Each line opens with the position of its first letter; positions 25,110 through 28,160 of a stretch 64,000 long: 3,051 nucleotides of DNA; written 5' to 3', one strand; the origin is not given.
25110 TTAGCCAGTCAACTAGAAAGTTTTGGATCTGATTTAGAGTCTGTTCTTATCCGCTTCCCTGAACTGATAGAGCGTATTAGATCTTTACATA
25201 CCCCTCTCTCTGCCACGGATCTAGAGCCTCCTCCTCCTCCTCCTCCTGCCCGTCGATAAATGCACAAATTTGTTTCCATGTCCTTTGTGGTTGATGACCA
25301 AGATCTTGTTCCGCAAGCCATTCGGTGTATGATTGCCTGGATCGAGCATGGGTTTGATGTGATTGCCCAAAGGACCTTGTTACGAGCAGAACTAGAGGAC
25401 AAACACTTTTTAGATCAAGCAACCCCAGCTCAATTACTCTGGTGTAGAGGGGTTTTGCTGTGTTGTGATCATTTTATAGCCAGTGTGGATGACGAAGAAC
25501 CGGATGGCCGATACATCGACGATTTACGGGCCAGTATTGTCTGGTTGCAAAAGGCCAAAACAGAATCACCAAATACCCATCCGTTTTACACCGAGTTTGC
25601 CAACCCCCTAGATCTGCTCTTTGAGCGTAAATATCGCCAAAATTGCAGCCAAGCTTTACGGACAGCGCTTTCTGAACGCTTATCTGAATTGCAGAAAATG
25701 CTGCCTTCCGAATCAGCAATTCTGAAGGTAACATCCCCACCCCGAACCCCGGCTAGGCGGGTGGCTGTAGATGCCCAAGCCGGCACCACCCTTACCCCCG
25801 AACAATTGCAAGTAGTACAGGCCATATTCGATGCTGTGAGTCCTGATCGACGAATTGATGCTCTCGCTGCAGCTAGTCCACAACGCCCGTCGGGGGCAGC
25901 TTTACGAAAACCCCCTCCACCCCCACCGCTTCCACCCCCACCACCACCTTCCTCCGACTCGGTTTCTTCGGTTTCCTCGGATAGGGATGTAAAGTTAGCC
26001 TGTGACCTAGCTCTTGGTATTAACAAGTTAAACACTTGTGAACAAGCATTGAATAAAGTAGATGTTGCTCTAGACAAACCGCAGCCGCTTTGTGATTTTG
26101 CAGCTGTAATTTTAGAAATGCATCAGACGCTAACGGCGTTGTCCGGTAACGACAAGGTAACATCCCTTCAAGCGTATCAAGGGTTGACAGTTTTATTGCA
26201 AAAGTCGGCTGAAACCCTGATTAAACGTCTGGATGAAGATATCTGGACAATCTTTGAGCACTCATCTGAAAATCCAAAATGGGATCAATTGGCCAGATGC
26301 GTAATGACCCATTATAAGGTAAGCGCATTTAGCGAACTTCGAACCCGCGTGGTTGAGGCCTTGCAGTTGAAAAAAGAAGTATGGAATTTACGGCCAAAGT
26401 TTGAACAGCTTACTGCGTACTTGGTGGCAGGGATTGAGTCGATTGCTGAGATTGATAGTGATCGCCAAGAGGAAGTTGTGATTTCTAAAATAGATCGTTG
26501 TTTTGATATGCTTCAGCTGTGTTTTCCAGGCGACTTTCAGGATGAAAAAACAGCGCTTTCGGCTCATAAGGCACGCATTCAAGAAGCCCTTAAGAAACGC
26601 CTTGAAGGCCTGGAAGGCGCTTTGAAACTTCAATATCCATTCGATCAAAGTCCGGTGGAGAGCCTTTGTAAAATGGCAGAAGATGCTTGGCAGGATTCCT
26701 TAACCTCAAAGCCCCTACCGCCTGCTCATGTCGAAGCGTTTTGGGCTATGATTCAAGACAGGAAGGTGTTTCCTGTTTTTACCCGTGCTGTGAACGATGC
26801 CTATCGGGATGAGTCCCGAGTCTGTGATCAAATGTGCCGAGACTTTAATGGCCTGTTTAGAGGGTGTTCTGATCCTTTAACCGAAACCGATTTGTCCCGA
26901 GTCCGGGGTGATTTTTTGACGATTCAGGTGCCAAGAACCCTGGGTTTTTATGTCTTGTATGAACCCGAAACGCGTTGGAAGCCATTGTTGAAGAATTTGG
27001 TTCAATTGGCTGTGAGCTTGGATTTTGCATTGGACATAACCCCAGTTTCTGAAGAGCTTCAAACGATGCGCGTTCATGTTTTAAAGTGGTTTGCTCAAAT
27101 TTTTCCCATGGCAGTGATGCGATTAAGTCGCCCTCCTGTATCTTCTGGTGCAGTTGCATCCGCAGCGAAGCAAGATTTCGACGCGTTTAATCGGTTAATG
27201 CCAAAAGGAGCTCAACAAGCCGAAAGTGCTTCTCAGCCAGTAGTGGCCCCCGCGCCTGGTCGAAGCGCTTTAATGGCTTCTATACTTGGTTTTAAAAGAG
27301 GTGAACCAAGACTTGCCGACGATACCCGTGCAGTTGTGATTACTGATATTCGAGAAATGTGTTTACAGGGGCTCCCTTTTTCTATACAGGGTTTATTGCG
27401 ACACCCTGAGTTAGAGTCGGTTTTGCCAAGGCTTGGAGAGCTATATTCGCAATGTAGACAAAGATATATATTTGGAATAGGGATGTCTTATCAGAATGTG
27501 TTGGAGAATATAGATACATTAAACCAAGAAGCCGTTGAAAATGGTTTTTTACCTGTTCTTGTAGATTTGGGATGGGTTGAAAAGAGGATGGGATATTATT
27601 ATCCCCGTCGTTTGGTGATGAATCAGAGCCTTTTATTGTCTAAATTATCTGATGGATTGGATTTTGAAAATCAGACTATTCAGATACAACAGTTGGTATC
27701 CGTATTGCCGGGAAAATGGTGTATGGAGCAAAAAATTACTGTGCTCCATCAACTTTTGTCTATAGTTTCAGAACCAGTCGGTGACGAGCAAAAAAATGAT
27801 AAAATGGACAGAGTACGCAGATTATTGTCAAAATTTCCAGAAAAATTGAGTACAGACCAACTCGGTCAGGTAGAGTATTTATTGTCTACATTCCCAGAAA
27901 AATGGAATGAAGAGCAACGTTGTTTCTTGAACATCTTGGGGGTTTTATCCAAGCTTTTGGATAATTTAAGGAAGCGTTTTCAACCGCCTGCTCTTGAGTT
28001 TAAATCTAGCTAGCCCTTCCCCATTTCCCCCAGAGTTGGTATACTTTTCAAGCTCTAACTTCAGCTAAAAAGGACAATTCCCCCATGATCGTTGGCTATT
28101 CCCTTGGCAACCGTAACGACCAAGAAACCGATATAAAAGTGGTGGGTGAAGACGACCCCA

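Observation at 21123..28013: Four-gene operon of eukaryote-like coiled-coil/polyproline proteins with no recognisable homologs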

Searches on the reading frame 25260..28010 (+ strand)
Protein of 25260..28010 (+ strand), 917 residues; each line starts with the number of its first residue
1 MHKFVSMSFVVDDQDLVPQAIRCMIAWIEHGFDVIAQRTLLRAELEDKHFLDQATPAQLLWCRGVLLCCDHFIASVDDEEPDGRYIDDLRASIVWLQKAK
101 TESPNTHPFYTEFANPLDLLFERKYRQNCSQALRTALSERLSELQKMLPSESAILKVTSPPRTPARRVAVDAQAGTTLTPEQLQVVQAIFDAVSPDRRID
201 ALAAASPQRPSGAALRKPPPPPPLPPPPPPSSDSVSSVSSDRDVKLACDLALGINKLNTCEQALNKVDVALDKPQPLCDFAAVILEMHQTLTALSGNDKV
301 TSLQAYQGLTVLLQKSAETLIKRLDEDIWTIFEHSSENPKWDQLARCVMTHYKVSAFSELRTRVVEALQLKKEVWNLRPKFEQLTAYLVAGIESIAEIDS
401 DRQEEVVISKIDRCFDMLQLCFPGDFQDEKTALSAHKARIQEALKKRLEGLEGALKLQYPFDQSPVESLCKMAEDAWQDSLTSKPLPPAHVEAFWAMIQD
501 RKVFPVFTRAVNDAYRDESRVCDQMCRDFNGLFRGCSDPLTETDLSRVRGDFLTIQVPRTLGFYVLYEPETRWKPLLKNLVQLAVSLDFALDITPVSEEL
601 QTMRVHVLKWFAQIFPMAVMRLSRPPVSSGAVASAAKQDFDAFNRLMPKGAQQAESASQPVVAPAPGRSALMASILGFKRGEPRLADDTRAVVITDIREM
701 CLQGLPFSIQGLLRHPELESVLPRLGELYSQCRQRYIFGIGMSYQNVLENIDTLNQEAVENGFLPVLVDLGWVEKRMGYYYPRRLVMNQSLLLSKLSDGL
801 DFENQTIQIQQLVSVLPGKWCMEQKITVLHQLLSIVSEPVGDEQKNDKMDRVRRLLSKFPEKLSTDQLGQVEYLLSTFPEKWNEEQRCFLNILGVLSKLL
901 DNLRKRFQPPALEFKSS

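Call 3: search_protein_families(library=pfam, proteins=[window:25260-28010:+], max_evalue=0.1)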
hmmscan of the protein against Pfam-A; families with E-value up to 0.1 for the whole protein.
window:25260-28010:+ (917 aa): 1 family
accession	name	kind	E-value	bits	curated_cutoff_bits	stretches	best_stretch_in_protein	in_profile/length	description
PF21538.2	Med15_M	-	0.075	13.7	24.2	0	253-279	54-82/110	ARC105/Med15 mediator subunit central domain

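Call 7: find_homologous_proteins(query=window:25260-28010:+, max_evalue=0.001)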
Query window:25260-28010:+ (917 aa): 1 proteins with E <= 0.001 among 8000 candidates.
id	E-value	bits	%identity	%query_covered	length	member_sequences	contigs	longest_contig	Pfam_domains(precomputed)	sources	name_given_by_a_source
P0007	0.0e+0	1902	100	92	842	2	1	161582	-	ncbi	ncbi:MAG: hypothetical protein AB7F28_06460 [Candidatus Margulisiibacteriota bacterium]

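Call 11: search_protein_families(library=ncbifam, proteins=[window:25260-28010:+], max_evalue=0.1)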
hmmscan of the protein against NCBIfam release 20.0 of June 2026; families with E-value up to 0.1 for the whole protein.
window:25260-28010:+ (917 aa): 0 families

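Call 13: search_protein_families(library=phrogs, proteins=[window:25260-28010:+], max_evalue=0.01)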
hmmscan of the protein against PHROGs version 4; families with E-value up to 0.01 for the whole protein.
window:25260-28010:+ (917 aa): 0 families

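Call 27: search_solved_structures(query=window:25260-28010:+, max_evalue=10)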
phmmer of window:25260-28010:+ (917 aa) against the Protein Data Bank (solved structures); distinct sequences matched with E-value up to 10: 8.
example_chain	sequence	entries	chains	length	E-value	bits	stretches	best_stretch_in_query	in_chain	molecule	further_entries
9f5x_C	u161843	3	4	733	0.11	13.9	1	213-261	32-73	NADH:ubiquinone oxidoreductase 78 kDa subunit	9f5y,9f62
9q7o_W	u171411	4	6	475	0.5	11.7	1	210-243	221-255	Adenylyl cyclase-associated protein 1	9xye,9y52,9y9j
8dpv_A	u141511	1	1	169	1.7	10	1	198-233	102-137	Interleukin-11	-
8dpw_A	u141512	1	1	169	1.7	9.9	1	198-233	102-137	Interleukin-11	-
7a24_z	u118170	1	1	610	2.4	9.4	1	210-235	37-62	GLDH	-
8idc_E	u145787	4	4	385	5.3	8.3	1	130-234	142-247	NlpC/P60 family protein | Probable endopeptidase MT2245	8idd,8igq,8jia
6o4o_A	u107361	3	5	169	6.7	8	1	198-232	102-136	Interleukin-11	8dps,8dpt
3tu5_B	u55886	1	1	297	8.8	7.6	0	186-236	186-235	Gelsolin,Protein cordon-bleu,Thymosin beta-4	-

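Call 33: search_protein_representatives(protein=window:25260-28010:+)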
Query: 917 residues. Proteins with E-value up to 0.001 (for the whole library): 1; up to 1e-10: 1; up to 1e-30: 1. The best 1 are listed.
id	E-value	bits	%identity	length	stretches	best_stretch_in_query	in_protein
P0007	0.0e+00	1902.4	100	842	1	76-917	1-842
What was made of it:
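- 25260..28013 (+): g4, 917 aa, all-alpha and multi-domain. It has an N-terminal helical region, a polyproline linker, a helical region of about 385 aa, another linker, and a C-terminal repeat domain. It matches only itself in 5.8e9 clusters (call 7) and in a full phmmer scan of 1.84e9 representatives (call 33).
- Tried and rejected: g4 returned only itself in the full HMMER scan of 1.84e9 representatives (call 33).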

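Call 40: predict_structure(protein=window:25260-28010:+)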
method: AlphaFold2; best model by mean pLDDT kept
length: 917 residues; sequences in the alignment: 1
mean_pLDDT: 42.3   pTM: 0.24
mean pLDDT of the five models: 42.3, 35.8, 33.9, 33.8, 29.7
residues with pLDDT >= 90: 0; 70-90: 33; 50-70: 102; < 50: 782
segments of 3 or more residues with pLDDT < 50: 1-41, 43-45, 47-142, 147-178, 180-183, 185-272, 290-337, 357-411, 413-430, 432-575, 581-801, 894-896, 898-917
pLDDT, mean of each block of 10 residues (from residue 1): 31 37 37 42 48 42 48 39 40 40 41 35 34 41 47 37 35 45 48 36 27 31 40 30 37 43 44 52 51 45 41 43 43 47 55 47 40 37 38 40 47 45 43 48 45 38 39 35 37 33 32 35 42 40 42 39 40 48 46 44 46 39 33 34 36 30 29 32 37 40 37 41 42 34 34 37 38 34 32 37 56 66 66 69 64 72 72 69 57 49 42 27
secondary structure, 60 per line:
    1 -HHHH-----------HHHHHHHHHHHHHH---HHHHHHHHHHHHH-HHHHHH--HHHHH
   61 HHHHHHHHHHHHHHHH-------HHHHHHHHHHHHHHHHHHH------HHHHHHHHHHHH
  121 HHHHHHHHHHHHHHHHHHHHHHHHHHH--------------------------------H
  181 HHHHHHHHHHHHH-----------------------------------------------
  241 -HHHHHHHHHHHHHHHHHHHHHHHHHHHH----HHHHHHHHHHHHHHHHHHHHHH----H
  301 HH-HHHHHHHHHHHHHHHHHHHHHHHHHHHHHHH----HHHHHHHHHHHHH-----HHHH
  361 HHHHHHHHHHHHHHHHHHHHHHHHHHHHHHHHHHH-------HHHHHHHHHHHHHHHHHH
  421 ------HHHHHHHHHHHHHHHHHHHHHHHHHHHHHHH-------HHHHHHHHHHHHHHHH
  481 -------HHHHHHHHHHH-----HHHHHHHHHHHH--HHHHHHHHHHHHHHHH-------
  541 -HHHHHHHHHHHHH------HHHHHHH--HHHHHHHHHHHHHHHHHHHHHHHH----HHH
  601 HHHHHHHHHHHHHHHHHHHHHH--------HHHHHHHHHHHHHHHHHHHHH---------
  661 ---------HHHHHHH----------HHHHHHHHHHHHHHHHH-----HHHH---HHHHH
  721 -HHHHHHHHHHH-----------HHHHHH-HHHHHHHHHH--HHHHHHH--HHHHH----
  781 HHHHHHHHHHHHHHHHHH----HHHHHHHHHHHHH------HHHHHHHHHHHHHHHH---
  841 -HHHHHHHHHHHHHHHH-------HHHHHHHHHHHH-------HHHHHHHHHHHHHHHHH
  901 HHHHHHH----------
elements in order (helices of 4 or more, strands of 3 or more residues): H2-5 H17-30 H34-46 H48-53 H56-76 H84-102 H109-147 H180-193 H242-269 H274-295 H304-334 H339-351 H357-395 H403-420 H427-457 H465-480 H488-498 H504-515 H518-533 H542-554 H561-567 H570-593 H598-622 H631-651 H670-676 H687-703 H709-712 H716-720 H722-732 H744-749 H751-760 H763-769 H772-776 H781-798 H803-815 H822-837 H842-857 H865-876 H884-907
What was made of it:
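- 25260..28013 (+): The AF2 model has pLDDT 42 and is all helices (call 40).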

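Call 44: search_protein_families(library=padloc, proteins=[window:25260-28010:+], max_evalue=0.1)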
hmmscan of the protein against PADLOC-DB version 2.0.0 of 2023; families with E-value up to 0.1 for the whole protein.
window:25260-28010:+ (917 aa): 1 family
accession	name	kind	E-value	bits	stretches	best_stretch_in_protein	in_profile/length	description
PDLC03387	MTase_II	-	0.0063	13.7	1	143-194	21-73/289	Type II methyltransferase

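Call 45: search_dna_similar(query=window:25260-28010:+, collection=phages, mode=protein, max_evalue=0.01, max_rows=10)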
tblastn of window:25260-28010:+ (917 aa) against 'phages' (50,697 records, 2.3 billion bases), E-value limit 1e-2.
No match.

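Call 56: find_related_loci(query=window:25260-28010:+, collection=viral_contigs, flank=5000)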
Query window:25260-28010:+ (917 aa) in viral_contigs; peptide patterns used: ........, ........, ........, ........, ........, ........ (x = any residue, [..] = any of these).
2 stretches matched a pattern, but none encodes a relative of the query by tblastn (E <= 1e-3).

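Call 58: find_related_loci(query=window:25260-28010:+, collection=metagenome_contigs, flank=10000)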
Query window:25260-28010:+ (917 aa) in metagenome_contigs; peptide patterns used: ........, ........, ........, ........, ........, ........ (x = any residue, [..] = any of these).
19 stretches matched a pattern, but none encodes a relative of the query by tblastn (E <= 1e-3).

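Call 60: search_dna_similar(query=window:25260-28010:+, collection=plasmids, mode=protein, max_evalue=0.01, max_rows=10)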
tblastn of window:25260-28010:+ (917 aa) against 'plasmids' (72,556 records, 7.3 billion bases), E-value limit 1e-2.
No match.
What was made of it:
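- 25260..28013 (+): No PDB, phage, plasmid, IMG/VR or JGI match (calls 27, 45, 60, 56, 58).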

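Call 71: fold_search(model_id=the predicted structure, library=pdb)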
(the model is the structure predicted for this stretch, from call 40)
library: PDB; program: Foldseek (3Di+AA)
matches with E <= 10: 116; with E <= 0.001: 0
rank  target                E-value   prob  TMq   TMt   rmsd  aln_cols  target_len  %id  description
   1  9rtt_Q                1.4e-02  0.21  0.07  0.07  37.6       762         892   12  Activated Elongation Complex with IWS1 and ELOF1 (released 2025-09-03)
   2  9dtr_T                9.3e-02  0.14  0.09  0.11  30.3       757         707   11  Structure of the yeast post-catalytic P complex spliceosome at 2.3 Angstrom resolution (released 2024-12-25)
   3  9hmf_K                1.7e-01  0.11  0.08  0.09  42.8       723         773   10  Periplasmic scaffold of the Campylobacter jejuni flagellar motor (alpha carbon trace) (released 2024-12-25)
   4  9dtr_S                1.8e-01  0.14  0.10  0.13  31.9       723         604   11  Structure of the yeast post-catalytic P complex spliceosome at 2.3 Angstrom resolution (released 2024-12-25)
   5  8bbg_B                2.1e-01  0.08  0.07  0.05  35.4       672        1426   11  Structure of the IFT-A complex; anterograde IFT-A train model (released 2022-12-21)
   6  5nnr_D                2.2e-01  0.10  0.09  0.11  27.5       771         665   11  Structure of Naa15/Naa10 bound to HypK-THB (released 2017-06-14)
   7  8g0l_B                2.2e-01  0.08  0.08  0.08  29.6       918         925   13  Semi-synthetic CoA-alpha-Synuclein Constructs Trap N-terminal Acetyltransferase NatB for Binding Mechanism Studies (released 2023-05-03)
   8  8ro2_J                2.6e-01  0.09  0.07  0.10  33.7       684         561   11  Integrative Structure of the human intron lariat Spliceosome (ILS'') (released 2024-09-18)
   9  4uzy_A                3.8e-01  0.06  0.07  0.09  32.2       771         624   10  Crystal structure of the Chlamydomonas IFT70 and IFT52 complex (released 2014-11-05)
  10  2z5j                  4.0e-01  0.12  0.12  0.13  26.2       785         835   14  Free Transportin 1 (released 2007-10-23)
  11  5y88_H                4.6e-01  0.08  0.09  0.12  40.3       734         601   12  Cryo-EM structure of the intron-lariat spliceosome ready for disassembly from S.cerevisiae at 3.5 angstrom (released 2018-08-01)
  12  7n6g_1T               5.1e-01  0.06  0.08  0.07  87.0       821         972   13  C1 of central pair (released 2022-05-18)
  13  9fmd_J                6.2e-01  0.06  0.08  0.11  33.7       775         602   12  Integrative model of the human post-catalytic spliceosome (P-complex) (released 2024-07-10)
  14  8r0a_N                7.5e-01  0.06  0.09  0.09  45.6       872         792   12  Cryo-EM structure of the cross-exon pre-B+5'ss complex (released 2024-05-22)
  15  6rxx_UT               8.7e-01  0.07  0.10  0.06  31.6       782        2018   13  Cryo-EM structure of the 90S pre-ribosome (Kre33-Noc4) from Chaetomium thermophilum, state C, Poly-Ala (released 2019-08-14)
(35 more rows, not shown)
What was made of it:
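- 25260..28013 (+): The best Foldseek hit has E 0.014 and TM 0.07 (call 71).
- The g4 model hits the Campylobacter periplasmic motor scaffold at rank 3, E 0.17 (call 71).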

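Call 88: search_protein_families(library=pfam, proteins=[window:25260-28010:+], max_evalue=10)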
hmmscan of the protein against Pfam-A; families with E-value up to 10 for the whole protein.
window:25260-28010:+ (917 aa): 4 families
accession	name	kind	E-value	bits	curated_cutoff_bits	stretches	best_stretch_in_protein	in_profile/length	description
PF21538.2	Med15_M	-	0.075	13.7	24.2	0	253-279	54-82/110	ARC105/Med15 mediator subunit central domain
PF05308.16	Mito_fiss_reg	-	0.15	12.6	26.3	1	205-241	161-200/244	Mitochondrial fission regulator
PF02205.27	WH2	-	0.18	12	23.1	1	664-680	1-17/28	WH2 motif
PF22812.1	CR_prot_dom_plant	-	9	7.3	34.1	0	218-232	3-17/71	Plant cysteine-rich protein domain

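Call 89: list_cluster_members(proteins=[window:21063-22883:+, window:21129-22883:+, window:25278-28010:+, P0007])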
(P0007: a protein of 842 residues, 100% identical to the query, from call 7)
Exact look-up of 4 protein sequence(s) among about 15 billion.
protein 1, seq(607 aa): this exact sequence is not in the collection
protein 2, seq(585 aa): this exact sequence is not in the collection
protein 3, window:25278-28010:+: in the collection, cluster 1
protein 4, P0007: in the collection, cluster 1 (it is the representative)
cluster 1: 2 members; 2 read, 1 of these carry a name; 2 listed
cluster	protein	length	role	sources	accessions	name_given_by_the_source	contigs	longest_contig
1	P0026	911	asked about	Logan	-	-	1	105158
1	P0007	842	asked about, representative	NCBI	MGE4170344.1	MAG: hypothetical protein AB7F28_06460 [Candidatus Margulisiibacteriota bacterium]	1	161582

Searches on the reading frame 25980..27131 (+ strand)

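Call 49: search_protein_families(library=pfam, proteins=[window:25980-27131:+], max_evalue=10)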
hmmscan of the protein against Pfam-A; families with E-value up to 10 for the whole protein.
seq(384 aa): 1 family
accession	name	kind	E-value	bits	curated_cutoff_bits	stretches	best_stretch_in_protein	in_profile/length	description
PF21538.2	Med15_M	-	0.03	14.9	24.2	0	14-39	55-82/110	ARC105/Med15 mediator subunit central domain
